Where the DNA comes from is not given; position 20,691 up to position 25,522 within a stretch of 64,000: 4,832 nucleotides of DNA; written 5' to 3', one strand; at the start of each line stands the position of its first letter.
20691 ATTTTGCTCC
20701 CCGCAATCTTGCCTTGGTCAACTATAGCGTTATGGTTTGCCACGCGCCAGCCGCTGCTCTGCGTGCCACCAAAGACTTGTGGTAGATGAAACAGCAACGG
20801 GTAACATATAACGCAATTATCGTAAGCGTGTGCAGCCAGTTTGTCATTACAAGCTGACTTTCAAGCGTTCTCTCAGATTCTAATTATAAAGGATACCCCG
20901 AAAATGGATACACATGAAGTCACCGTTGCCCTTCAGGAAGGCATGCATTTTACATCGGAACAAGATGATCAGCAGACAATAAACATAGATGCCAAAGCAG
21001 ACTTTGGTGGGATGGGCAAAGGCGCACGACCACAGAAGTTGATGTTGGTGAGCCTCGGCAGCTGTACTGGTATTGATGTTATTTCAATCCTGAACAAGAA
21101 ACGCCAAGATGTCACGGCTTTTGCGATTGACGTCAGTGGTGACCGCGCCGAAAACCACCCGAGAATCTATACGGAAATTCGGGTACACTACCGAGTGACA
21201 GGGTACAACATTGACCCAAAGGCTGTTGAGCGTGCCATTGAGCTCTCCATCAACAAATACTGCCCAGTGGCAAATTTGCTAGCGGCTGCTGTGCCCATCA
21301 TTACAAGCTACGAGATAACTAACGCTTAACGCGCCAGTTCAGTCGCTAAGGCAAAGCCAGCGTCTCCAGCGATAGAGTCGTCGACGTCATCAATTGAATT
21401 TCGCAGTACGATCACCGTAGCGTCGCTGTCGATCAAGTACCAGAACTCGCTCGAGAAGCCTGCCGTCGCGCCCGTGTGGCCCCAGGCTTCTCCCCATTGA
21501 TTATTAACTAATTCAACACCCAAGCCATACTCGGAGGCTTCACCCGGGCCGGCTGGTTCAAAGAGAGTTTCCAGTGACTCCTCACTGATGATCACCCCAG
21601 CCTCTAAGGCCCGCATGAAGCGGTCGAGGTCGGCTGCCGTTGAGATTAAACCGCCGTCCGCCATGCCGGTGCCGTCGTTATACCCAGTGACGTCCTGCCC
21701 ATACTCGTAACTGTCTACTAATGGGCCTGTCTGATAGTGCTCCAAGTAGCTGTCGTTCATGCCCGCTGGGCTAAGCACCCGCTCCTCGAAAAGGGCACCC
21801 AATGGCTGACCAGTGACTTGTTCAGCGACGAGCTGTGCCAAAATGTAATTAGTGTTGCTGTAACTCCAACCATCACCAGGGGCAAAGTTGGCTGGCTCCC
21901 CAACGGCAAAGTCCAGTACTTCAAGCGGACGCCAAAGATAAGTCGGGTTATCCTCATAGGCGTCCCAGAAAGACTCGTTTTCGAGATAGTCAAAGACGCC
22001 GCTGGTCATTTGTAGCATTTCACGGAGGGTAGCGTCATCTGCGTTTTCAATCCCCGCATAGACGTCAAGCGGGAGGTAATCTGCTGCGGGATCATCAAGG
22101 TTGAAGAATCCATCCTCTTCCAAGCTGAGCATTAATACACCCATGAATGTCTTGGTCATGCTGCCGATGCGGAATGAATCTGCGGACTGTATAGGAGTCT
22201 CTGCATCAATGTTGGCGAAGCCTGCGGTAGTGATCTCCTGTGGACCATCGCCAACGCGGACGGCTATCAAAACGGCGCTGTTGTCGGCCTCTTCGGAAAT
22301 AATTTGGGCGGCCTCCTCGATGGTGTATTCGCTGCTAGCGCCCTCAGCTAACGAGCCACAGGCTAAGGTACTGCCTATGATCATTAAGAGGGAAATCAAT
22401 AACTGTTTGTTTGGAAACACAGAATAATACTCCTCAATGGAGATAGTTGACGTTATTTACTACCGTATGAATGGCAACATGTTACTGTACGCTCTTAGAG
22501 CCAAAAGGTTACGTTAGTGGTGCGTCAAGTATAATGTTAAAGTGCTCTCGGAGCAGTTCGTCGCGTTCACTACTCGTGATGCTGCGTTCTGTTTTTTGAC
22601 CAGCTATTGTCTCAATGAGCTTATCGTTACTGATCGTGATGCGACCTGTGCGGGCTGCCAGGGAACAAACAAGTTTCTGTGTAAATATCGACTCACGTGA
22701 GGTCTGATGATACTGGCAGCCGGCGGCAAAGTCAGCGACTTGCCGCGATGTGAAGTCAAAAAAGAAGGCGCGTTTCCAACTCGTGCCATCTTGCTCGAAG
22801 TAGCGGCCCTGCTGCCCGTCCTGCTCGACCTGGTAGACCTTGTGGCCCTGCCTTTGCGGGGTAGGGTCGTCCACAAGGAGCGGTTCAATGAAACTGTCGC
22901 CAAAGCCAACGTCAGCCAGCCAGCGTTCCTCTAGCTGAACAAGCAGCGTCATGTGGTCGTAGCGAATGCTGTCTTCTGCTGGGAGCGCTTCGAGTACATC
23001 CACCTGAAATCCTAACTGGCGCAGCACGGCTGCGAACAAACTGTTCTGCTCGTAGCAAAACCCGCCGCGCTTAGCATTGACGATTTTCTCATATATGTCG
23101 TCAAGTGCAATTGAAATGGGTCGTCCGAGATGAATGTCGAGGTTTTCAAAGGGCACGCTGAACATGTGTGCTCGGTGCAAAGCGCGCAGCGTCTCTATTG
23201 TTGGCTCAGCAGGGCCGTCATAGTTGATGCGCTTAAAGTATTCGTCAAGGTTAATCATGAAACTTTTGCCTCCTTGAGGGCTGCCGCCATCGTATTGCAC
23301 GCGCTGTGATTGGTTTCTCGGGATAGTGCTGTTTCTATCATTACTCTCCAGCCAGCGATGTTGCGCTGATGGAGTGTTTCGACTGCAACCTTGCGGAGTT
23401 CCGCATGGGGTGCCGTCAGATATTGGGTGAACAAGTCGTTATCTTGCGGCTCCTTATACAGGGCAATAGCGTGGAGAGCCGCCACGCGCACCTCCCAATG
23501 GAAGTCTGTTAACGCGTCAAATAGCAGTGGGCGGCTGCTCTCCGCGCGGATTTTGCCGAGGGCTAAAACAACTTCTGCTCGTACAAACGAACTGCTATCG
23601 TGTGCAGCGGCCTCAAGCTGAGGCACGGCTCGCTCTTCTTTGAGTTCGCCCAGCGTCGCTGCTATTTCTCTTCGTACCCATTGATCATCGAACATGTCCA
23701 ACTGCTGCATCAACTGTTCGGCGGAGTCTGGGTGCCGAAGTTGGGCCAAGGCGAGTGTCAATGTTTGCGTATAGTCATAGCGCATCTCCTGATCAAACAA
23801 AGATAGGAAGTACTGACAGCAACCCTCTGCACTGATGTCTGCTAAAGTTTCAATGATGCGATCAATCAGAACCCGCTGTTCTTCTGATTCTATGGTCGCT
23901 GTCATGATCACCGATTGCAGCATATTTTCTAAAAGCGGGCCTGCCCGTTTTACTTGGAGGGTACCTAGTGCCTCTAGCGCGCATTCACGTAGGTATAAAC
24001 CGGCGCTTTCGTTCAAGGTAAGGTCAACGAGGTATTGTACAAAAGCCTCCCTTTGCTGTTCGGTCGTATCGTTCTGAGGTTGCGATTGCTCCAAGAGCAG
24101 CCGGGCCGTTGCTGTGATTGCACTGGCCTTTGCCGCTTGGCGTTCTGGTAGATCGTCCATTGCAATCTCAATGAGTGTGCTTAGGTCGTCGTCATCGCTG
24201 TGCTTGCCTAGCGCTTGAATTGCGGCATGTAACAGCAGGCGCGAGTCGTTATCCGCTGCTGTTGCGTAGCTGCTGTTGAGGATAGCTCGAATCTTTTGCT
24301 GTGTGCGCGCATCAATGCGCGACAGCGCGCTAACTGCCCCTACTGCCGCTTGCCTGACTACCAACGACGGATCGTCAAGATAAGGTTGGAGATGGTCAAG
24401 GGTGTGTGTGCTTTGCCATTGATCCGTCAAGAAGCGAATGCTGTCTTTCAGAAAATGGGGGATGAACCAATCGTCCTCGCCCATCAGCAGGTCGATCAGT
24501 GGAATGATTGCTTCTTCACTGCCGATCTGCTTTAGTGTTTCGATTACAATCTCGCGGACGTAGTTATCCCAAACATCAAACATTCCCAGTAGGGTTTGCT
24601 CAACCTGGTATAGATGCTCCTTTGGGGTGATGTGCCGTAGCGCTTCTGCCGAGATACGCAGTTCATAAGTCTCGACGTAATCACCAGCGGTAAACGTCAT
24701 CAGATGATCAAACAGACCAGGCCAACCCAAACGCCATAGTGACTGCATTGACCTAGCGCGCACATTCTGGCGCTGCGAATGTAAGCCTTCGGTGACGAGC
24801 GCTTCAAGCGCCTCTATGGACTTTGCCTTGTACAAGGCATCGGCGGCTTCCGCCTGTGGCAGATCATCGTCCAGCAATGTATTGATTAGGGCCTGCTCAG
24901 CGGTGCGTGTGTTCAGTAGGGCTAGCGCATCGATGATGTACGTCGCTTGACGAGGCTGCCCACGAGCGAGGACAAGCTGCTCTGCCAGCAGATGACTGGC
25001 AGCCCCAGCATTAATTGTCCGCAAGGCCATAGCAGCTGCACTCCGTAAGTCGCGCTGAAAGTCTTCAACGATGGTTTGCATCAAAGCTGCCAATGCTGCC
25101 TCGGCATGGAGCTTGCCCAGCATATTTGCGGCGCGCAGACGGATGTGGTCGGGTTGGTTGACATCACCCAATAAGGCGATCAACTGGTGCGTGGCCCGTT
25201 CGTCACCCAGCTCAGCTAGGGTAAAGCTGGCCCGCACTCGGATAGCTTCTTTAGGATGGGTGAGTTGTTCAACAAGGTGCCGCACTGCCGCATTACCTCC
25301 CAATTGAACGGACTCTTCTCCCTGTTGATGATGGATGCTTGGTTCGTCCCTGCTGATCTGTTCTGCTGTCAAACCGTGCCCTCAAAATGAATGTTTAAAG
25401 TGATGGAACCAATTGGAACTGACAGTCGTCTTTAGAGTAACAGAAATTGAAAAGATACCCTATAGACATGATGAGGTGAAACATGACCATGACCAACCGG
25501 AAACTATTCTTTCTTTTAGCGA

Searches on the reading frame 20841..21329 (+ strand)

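Call 7: search_protein_families(library=pfam, proteins=[window:20841-21329:+], max_evalue=0.001)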
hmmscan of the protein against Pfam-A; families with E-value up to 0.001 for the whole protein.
window:20841-21329:+ (162 aa): 1 family
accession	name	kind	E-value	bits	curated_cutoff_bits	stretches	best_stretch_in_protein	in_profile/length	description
PF02566.24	OsmC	-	2.7e-20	73.1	27.5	1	57-155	1-99/100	OsmC-like protein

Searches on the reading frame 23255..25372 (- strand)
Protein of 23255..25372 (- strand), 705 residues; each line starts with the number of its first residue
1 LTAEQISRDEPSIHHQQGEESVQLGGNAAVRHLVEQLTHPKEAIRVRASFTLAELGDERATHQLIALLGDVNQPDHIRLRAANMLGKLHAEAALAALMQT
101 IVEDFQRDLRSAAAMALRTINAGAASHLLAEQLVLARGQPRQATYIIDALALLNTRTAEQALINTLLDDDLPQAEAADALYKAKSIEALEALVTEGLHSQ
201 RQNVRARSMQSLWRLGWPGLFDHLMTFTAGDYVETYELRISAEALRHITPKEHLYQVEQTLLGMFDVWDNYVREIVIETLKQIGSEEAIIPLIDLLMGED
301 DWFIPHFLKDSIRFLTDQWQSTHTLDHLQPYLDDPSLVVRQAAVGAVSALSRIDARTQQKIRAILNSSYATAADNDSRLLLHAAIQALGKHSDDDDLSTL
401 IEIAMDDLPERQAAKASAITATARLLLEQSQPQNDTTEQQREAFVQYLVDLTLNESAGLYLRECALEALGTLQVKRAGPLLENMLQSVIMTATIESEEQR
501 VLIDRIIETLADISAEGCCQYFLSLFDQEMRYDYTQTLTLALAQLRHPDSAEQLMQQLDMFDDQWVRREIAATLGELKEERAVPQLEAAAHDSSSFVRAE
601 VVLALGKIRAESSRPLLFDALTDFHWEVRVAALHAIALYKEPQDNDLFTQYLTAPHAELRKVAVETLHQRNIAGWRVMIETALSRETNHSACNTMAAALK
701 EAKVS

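Call 7: search_protein_families(library=pfam, proteins=[window:23255-25372:-], max_evalue=0.001)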
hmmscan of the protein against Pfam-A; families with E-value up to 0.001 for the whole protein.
window:23255-25372:- (705 aa): 5 families
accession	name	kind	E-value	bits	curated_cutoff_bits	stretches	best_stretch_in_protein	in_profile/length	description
PF13646.12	HEAT_2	-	3e-48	162.5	27.7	3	31-118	2-88/88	HEAT repeats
PF03130.22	HEAT_PBS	-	1.2e-16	59.7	20.9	0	566-590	1-25/27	PBS lyase HEAT-like repeat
PF02985.28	HEAT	-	4.2e-14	51.8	23.5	0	325-352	2-29/31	HEAT repeat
PF13513.12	HEAT_EZ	-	3.7e-05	24.6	27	0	580-608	27-55/55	HEAT-like repeat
PF01347.28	Vitellogenin_N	-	0.0003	19.9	24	0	323-404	493-573/590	Lipoprotein amino terminal region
